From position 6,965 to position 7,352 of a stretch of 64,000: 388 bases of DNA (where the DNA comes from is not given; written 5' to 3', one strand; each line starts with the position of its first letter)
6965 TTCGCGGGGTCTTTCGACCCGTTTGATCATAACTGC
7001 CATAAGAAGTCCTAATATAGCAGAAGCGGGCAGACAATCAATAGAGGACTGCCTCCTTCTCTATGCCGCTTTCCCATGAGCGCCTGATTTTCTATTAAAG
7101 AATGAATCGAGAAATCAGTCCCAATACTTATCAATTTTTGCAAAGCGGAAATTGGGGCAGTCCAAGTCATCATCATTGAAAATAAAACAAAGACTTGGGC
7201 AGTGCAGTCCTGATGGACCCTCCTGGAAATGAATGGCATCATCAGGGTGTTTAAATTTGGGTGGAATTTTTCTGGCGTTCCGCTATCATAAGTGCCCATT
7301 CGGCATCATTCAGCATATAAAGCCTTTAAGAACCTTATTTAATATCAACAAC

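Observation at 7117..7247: Five-copy family of same-orientation double-hairpin elements with compensatory stem substitutions, all in promoter or leader regions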

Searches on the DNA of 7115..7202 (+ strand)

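Call 29: build_rna_model(alignment_id=A2, structure=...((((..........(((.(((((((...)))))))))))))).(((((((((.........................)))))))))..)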
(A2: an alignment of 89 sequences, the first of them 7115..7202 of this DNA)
Model R1 built from alignment A2 (89 sequences, 91 columns); structure: as given.
model positions 88; base pairs 23; branch points 1; effective number of sequences 2.3; information 0.647 bits per position. Calibrated on 0.2 Mb of random sequence (short: E-values are rough).
structure used (alignment columns):
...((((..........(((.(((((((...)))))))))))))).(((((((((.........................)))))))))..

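Call 30: search_with_rna_model(model_id=R1, source=window, filters=off, max_evalue=10, show_alignments=8)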
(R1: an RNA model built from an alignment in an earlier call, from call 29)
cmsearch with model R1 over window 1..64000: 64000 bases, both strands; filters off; matches with E-value up to 10: 32.
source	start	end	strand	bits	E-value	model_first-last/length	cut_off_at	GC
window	7115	7202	+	94.4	6e-22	1-88/88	no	0.39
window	11121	11209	+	92.6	1.7e-21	1-88/88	no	0.37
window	32248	32335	+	91.7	3e-21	1-88/88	no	0.4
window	11643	11731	-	42.3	1.1e-08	1-88/88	no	0.44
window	27306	27392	+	39.5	5.9e-08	1-88/88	no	0.34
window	61427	61521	+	36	4.5e-07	1-88/88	no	0.47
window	5170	5219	+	21.4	0.0023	1-88/88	no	0.42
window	27789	27870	+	18.9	0.01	1-88/88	no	0.39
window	7116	7203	-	18.5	0.013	1-88/88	no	0.39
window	27790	27871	-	18.3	0.015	1-88/88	no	0.38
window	11138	11160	-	17.4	0.024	18-40/88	no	0.26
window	32291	32379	-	16.6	0.038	1-88/88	no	0.38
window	2827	2914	-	16.4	0.043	1-88/88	no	0.42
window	11671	11730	+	15.6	0.068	1-88/88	no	0.43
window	61437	61522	-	14.7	0.12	1-88/88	no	0.47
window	5136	5219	-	8.2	5.5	1-88/88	no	0.4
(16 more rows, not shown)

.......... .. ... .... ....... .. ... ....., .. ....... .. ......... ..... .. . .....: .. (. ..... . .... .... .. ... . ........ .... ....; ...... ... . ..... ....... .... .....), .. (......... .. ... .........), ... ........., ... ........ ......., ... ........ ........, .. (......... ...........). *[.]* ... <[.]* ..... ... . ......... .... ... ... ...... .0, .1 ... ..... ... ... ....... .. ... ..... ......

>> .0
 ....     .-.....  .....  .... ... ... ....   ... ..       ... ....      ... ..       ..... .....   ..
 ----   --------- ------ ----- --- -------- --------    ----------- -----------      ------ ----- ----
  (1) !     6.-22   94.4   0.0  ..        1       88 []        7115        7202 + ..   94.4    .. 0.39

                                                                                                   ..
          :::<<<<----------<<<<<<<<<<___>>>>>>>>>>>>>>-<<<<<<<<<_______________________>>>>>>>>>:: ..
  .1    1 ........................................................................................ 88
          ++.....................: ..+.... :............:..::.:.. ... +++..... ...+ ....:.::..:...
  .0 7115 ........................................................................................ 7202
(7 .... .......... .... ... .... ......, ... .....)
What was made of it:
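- Checked: It also finds weaker single or degenerate units at 5170-5219, 27789-27870 and 2827-2914 (call 30).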

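Call 31: search_with_rna_model(model_id=R1, sources=[L002, L003, L004, L005, L006, L007, L008, L009, L010, L011, L012, L013, L014, L015, L016, L017, L018, L019, L020, L021, L022, L023, L024, L025, L026, L027, L028, L029, L030, L031, L032, L033, L034, L035, L036, L037, L038, L039, L040, L041, L043, L045, L046, L047, L048, L049, L050, L051, L052, L054, L055, L056, L057, L058, L059, L060, L061, L062, L063, L064, L066, L067, L068, L069, L070, L071, L073, L074, L075, L076, L077, L078, L079, L080, L081, L082, L083, L084, L085, L086, L087, L088, L089, L090, L091, L092, L093, L094, L095, L096, L097, L098, L099, L100, L101, L102, L103, L105, L106], max_evalue=0.001)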
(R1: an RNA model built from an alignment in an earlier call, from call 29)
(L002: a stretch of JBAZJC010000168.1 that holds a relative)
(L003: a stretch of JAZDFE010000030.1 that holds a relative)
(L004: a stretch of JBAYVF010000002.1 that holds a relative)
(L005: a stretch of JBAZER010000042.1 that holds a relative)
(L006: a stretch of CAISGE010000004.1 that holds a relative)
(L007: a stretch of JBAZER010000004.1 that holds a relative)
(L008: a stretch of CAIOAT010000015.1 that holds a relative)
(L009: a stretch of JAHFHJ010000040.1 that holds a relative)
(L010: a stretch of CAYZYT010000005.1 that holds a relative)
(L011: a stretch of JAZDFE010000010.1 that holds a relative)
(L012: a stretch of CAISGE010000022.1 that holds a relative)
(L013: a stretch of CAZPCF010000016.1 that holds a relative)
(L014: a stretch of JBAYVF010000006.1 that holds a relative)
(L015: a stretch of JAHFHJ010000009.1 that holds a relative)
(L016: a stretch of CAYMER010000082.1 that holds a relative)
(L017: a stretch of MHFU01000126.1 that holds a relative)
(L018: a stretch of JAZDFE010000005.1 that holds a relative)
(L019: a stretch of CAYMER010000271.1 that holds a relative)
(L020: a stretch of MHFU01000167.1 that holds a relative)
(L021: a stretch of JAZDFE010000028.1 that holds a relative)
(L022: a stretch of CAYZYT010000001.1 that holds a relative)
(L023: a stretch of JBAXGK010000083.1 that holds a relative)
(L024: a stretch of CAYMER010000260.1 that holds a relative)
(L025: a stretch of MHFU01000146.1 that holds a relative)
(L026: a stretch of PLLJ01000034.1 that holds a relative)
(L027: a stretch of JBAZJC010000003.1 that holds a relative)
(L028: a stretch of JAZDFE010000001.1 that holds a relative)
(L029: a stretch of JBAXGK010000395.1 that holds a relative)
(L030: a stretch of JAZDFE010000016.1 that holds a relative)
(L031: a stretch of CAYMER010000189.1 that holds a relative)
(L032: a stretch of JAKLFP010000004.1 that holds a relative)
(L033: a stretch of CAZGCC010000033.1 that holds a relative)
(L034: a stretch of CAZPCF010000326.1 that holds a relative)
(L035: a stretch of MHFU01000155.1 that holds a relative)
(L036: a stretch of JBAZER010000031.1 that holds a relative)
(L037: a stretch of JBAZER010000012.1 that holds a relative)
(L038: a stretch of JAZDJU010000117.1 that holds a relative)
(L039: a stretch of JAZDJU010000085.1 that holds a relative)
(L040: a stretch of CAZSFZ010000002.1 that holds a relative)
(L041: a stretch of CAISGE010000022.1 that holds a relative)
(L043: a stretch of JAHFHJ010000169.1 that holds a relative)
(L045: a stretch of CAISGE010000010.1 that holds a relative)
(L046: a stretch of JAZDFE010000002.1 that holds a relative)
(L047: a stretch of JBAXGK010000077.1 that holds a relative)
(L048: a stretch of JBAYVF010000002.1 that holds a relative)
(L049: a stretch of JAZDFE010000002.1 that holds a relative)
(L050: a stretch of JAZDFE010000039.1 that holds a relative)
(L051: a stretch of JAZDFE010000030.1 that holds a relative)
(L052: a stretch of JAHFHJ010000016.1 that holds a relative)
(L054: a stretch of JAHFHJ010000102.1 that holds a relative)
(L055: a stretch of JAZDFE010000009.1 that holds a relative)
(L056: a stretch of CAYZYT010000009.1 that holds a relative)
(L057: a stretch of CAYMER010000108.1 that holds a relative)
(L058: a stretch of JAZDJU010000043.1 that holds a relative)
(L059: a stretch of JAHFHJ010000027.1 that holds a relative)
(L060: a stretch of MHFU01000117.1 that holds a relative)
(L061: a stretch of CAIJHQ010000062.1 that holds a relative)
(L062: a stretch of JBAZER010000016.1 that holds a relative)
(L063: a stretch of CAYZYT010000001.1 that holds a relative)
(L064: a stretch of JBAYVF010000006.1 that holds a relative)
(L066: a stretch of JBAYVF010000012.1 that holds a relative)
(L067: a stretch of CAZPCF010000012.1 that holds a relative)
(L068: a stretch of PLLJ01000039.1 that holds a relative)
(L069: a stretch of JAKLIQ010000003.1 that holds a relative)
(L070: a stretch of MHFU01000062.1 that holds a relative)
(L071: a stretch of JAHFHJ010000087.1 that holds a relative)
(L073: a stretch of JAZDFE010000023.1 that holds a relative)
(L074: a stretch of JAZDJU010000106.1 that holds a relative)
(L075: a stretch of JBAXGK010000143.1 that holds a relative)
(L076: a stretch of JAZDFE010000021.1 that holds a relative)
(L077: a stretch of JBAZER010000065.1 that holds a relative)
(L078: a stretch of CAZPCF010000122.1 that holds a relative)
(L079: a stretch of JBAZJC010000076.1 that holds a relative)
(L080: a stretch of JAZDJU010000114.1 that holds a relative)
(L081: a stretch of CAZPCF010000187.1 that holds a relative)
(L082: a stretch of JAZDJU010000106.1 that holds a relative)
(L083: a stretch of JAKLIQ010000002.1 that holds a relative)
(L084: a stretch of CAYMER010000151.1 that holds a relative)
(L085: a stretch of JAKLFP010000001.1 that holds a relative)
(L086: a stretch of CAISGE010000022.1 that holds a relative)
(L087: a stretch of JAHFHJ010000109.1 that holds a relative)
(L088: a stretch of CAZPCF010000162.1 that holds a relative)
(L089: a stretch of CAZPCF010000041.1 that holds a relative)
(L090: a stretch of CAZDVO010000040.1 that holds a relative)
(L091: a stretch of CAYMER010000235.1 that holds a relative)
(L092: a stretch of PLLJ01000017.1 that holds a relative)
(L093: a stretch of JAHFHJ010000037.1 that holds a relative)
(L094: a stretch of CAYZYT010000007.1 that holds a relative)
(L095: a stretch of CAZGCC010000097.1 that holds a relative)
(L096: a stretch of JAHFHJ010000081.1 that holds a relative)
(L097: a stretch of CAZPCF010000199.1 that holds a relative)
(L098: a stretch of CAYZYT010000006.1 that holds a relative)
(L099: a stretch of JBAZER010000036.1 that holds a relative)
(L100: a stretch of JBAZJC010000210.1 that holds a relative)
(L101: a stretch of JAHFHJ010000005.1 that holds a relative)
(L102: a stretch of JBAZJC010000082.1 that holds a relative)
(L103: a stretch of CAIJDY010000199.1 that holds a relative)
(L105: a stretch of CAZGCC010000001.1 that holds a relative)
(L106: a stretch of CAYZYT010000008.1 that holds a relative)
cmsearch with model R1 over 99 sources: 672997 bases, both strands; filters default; matches with E-value up to 0.001: 159.
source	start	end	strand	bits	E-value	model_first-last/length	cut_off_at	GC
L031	2712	2798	-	102.4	6e-23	1-88/88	no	0.37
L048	7594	7681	+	101.4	1.1e-22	1-88/88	no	0.41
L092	4782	4869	+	101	1.3e-22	1-88/88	no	0.36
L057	3169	3255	+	100.7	1.6e-22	1-88/88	no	0.38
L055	1551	1637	+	100.3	2e-22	1-88/88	no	0.39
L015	270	357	-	98.9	4.5e-22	1-88/88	no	0.38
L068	7591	7678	+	98.6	5.4e-22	1-88/88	no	0.39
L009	4563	4650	-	98.6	5.5e-22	1-88/88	no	0.41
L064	2368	2455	+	98.5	5.7e-22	1-88/88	no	0.39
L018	6445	6532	-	98.5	5.8e-22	1-88/88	no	0.39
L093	87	174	+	97.9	8.1e-22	1-88/88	no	0.4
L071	2821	2908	-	97.9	8.2e-22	1-88/88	no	0.38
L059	30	117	-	97.9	8.4e-22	1-88/88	no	0.4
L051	65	152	+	97.6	9.7e-22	1-88/88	no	0.4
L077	7368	7455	+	97.4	1.1e-21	1-88/88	no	0.39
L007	1459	1546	+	97.4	1.1e-21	1-88/88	no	0.4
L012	1821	1908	-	97.2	1.2e-21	1-88/88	no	0.34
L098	6557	6643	-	97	1.4e-21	1-88/88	no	0.4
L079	4564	4650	-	96.9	1.5e-21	1-88/88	no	0.38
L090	2284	2370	+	96.8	1.5e-21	1-88/88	no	0.39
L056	7260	7347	+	96.8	1.6e-21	1-88/88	no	0.42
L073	5437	5523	-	96.8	1.6e-21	1-88/88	no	0.38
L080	2168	2255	-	96.6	1.7e-21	1-88/88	no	0.38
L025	4478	4565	-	96.5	1.9e-21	1-88/88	no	0.35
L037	942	1029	+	96.5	1.9e-21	1-88/88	no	0.43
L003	1302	1388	-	96.3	2.1e-21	1-88/88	no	0.39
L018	6329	6416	-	95.6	3.1e-21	1-88/88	no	0.43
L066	3474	3560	-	95.6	3.2e-21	1-88/88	no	0.41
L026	4145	4233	+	95.2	4e-21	1-88/88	no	0.34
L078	4834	4920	+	94.7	5.2e-21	1-88/88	no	0.38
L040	2365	2452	+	94.5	6e-21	1-88/88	no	0.36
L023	4751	4837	-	94.4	6.2e-21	1-88/88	no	0.43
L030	1562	1649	-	94.2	7.1e-21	1-88/88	no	0.38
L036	2829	2917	-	94.2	7.1e-21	1-88/88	no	0.36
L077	7522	7608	-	93.8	9.2e-21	1-88/88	no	0.41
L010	539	625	+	93.7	9.6e-21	1-88/88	no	0.36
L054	97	185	+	93.6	1e-20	1-88/88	no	0.38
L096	4326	4413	-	93.5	1.1e-20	1-88/88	no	0.36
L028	2461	2548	-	93.5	1.1e-20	1-88/88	no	0.45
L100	468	555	-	93.4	1.1e-20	1-88/88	no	0.49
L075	3262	3348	+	93.3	1.2e-20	1-88/88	no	0.44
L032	5412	5499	-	93.2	1.3e-20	1-88/88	no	0.38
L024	28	115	-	93.1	1.4e-20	1-88/88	no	0.41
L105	3450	3538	+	93.1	1.4e-20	1-88/88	no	0.34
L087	3731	3819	+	93.1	1.4e-20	1-88/88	no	0.37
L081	1943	2030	-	92.9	1.6e-20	1-88/88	no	0.43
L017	2405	2492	-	92.8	1.6e-20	1-88/88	no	0.41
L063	3214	3298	+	92.8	1.7e-20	1-88/88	no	0.36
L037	6172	6259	-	92.7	1.7e-20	1-88/88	no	0.43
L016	1136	1222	+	92.7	1.7e-20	1-88/88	no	0.41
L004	7652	7739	+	92.5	2e-20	1-88/88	no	0.39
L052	2150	2238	-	92.5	2e-20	1-88/88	no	0.37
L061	3123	3211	-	92.1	2.4e-20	1-88/88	no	0.35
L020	2288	2375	+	91.9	2.7e-20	1-88/88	no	0.47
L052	7431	7519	-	91.9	2.8e-20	1-88/88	no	0.38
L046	420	507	-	91.6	3.2e-20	1-88/88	no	0.38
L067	7738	7826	+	91.4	3.7e-20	1-88/88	no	0.4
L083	2418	2504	+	91.2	4.3e-20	1-88/88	no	0.4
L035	4050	4137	+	91.1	4.3e-20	1-88/88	no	0.39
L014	1442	1527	-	91.1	4.4e-20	1-88/88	no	0.36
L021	3275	3361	-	91.1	4.5e-20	1-88/88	no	0.44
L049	6551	6638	+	90.9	4.9e-20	1-88/88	no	0.49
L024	158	243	-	90.5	6.4e-20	1-88/88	no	0.38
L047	646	733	-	90.3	6.8e-20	1-88/88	no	0.42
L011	2135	2221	+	90.3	7e-20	1-88/88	no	0.32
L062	2987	3074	-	90.3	7e-20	1-88/88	no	0.41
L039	6433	6519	+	90.2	7.2e-20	1-88/88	no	0.41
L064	704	791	+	89.7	1e-19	1-88/88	no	0.47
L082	3397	3484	+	89.6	1.1e-19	1-88/88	no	0.45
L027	2444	2529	+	89.2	1.3e-19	1-88/88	no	0.38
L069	718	805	-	89.2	1.3e-19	1-88/88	no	0.33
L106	556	642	-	89.1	1.4e-19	1-88/88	no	0.43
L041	7240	7326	-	88.7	1.7e-19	1-88/88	no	0.45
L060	5525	5611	-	88.5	2e-19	1-88/88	no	0.37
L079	4434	4521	-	88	2.7e-19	1-88/88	no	0.42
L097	1127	1213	-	87.5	3.7e-19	1-88/88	no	0.4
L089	130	218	+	87.4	4e-19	1-88/88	no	0.47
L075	3428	3514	+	87.1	4.7e-19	1-88/88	no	0.43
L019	2112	2199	+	86.3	7.2e-19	1-88/88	no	0.38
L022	5151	5233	-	86.3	7.2e-19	1-88/88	no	0.41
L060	2890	2977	+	86.3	7.3e-19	1-88/88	no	0.44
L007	6078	6165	+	86.2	7.8e-19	1-88/88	no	0.42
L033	6226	6311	-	86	8.8e-19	1-88/88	no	0.38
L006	7465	7551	+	85.1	1.4e-18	1-88/88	no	0.39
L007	4269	4356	-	84.3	2.4e-18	1-88/88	no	0.39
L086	4942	5029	-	83.6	3.5e-18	1-88/88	no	0.39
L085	4857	4943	-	83.4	4e-18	1-88/88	no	0.36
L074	947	1033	+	83.3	4.2e-18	1-88/88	no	0.46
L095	1002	1088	-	82.4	7.1e-18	1-88/88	no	0.44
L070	896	984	+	82.4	7.2e-18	1-88/88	no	0.51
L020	3808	3894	+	82.1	8.5e-18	1-88/88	no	0.45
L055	867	954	-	81.7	1.1e-17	1-88/88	no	0.47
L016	1558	1645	-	81.6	1.1e-17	1-88/88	no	0.39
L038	1323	1407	+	81.2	1.5e-17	1-88/88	no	0.45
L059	3366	3452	-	77.9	1e-16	1-88/88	no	0.53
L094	7577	7662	+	77.4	1.3e-16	1-88/88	no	0.42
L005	460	548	+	77.1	1.6e-16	1-88/88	no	0.36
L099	3741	3828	+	77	1.7e-16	1-88/88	no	0.43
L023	80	167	-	76.9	1.8e-16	1-88/88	no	0.48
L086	7282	7368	-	76.8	1.9e-16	1-88/88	no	0.41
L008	868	952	-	75.6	3.8e-16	1-88/88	no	0.44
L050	1936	2023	-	75.2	4.8e-16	1-88/88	no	0.45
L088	3774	3861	+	75.2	4.9e-16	1-88/88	no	0.5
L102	3062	3149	+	74.4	8e-16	1-88/88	no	0.42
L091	1289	1370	-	74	9.7e-16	1-88/88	no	0.5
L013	2235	2319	+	72.9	1.9e-15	1-88/88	no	0.45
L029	429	511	+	72.9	1.9e-15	1-88/88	no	0.46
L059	7191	7279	+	72.9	1.9e-15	1-88/88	no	0.46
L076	3436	3523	-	72.4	2.5e-15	1-88/88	no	0.43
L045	4067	4154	+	72.1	3e-15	1-88/88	no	0.52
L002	3056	3138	+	72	3.2e-15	1-88/88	no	0.47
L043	1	72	-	71.6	4.1e-15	1-72/88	3'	0.36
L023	3221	3308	+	70.8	6.4e-15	1-88/88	no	0.57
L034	130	213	+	70.5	7.5e-15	1-88/88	no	0.49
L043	73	156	-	70.4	8.4e-15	1-88/88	no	0.38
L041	5489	5575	-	70.1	1e-14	1-88/88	no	0.4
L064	811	894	-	69.6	1.3e-14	1-88/88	no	0.49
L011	2945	3030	-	69.3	1.5e-14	1-88/88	no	0.41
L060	5651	5738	-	68.3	2.8e-14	1-88/88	no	0.51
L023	7598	7681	-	67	6e-14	1-88/88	no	0.49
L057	3298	3371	+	66.5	8.1e-14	1-74/88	3'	0.41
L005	658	745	-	66.5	8.2e-14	1-88/88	no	0.41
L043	157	241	-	65.9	1.2e-13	1-88/88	no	0.49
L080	3568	3650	-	65.1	1.8e-13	1-88/88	no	0.41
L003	2250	2334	-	63.3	5.2e-13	1-88/88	no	0.48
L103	1780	1864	+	61.4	1.6e-12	1-88/88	no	0.53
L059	7106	7190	+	59.9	3.9e-12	1-88/88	no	0.47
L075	1979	2063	-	57.6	1.5e-11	1-88/88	no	0.39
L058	5205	5288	+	55.5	4.9e-11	1-88/88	no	0.43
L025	1274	1359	-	52.2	3.4e-10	1-88/88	no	0.45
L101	4714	4762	-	50.9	7.6e-10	1-88/88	no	0.39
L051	195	281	+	48.8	2.6e-09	1-88/88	no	0.38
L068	301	387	+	46.3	1.1e-08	1-88/88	no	0.4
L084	1081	1131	+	45.2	2.1e-08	1-88/88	no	0.53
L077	6835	6921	-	39.3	6.9e-07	1-88/88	no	0.37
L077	440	526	-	38.9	8.5e-07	1-88/88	no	0.34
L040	6196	6283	-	37.7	1.7e-06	1-88/88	no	0.45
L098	2292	2374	-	37.6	1.9e-06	1-88/88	no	0.35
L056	7219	7306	-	37.5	1.9e-06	1-88/88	no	0.43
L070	1538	1621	-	37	2.5e-06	1-88/88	no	0.4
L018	6671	6759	-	36.2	4.3e-06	1-88/88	no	0.4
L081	1984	2070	+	36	4.7e-06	1-88/88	no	0.45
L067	5614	5680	+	35.7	5.7e-06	1-88/88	no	0.4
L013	252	337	-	34.5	1.1e-05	1-88/88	no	0.36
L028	7507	7558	-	34.2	1.3e-05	1-88/88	no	0.38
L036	3531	3616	+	33.9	1.6e-05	1-88/88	no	0.41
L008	777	864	+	32.6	3.5e-05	1-88/88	no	0.35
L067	7914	7986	+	31.8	5.4e-05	1-88/88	no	0.42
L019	2513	2599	+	31.7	5.8e-05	1-88/88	no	0.44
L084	1281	1363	+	30.5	0.00011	1-88/88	no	0.45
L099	3858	3912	+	30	0.00016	1-88/88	no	0.4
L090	7054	7131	+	28.6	0.00037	1-88/88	no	0.33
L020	6365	6450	-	28.5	0.00039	1-88/88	no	0.4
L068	302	388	-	28.2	0.00044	1-88/88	no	0.39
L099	7082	7169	+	28.2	0.00045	1-88/88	no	0.44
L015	5064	5129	-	28.1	0.00047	1-88/88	no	0.35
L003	1342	1428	+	28.1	0.00047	1-88/88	no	0.4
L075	2017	2102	+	27.1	0.00089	1-88/88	no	0.45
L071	3692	3775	-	27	0.00092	1-88/88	no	0.49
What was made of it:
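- R1 finds 159 hits in 673 kb of those loci (call 31) and 6 strong hits in the 64-kb window (call 30).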

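Call 69: search_with_rna_model(model_id=R1, sources=[L107, L108, L109, L110, L111], max_evalue=0.1)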
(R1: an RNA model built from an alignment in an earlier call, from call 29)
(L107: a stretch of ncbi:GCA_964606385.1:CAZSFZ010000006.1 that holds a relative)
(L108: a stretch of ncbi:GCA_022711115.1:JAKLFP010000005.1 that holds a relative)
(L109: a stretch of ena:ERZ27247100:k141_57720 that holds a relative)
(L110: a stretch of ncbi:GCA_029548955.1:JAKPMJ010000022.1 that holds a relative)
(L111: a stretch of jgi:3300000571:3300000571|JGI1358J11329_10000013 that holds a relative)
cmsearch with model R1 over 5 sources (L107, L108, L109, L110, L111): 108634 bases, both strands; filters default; matches with E-value up to 0.1: 4.
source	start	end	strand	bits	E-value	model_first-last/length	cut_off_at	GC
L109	19083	19169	-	99.2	6.2e-23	1-88/88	no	0.36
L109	9911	9996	-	89.2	2.1e-20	1-88/88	no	0.38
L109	9957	9979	+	21.7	0.0033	18-40/88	no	0.43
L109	19130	19152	+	16.5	0.07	18-40/88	no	0.3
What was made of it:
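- Copy number varies between close relatives: 0 in 21.7 kb of L107 and of L108, against 6 in 64 kb of the window (call 69). Density ranges from 0 to about 1 per 10 kb between genomes (calls 30, 69).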

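Call 81: search_with_rna_model(model_id=R1, source=L198, max_evalue=1, filters=off)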
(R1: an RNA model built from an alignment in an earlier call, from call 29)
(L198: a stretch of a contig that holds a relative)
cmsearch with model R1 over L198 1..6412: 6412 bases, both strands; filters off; matches with E-value up to 1: 4.
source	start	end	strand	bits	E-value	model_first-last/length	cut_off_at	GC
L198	2792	2877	+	73.8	1.1e-17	1-88/88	no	0.47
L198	3970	4019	-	18.8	0.0011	1-88/88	no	0.38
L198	2809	2830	-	15.6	0.0072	18-40/88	no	0.27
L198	3981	4053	+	9.8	0.21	1-88/88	no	0.36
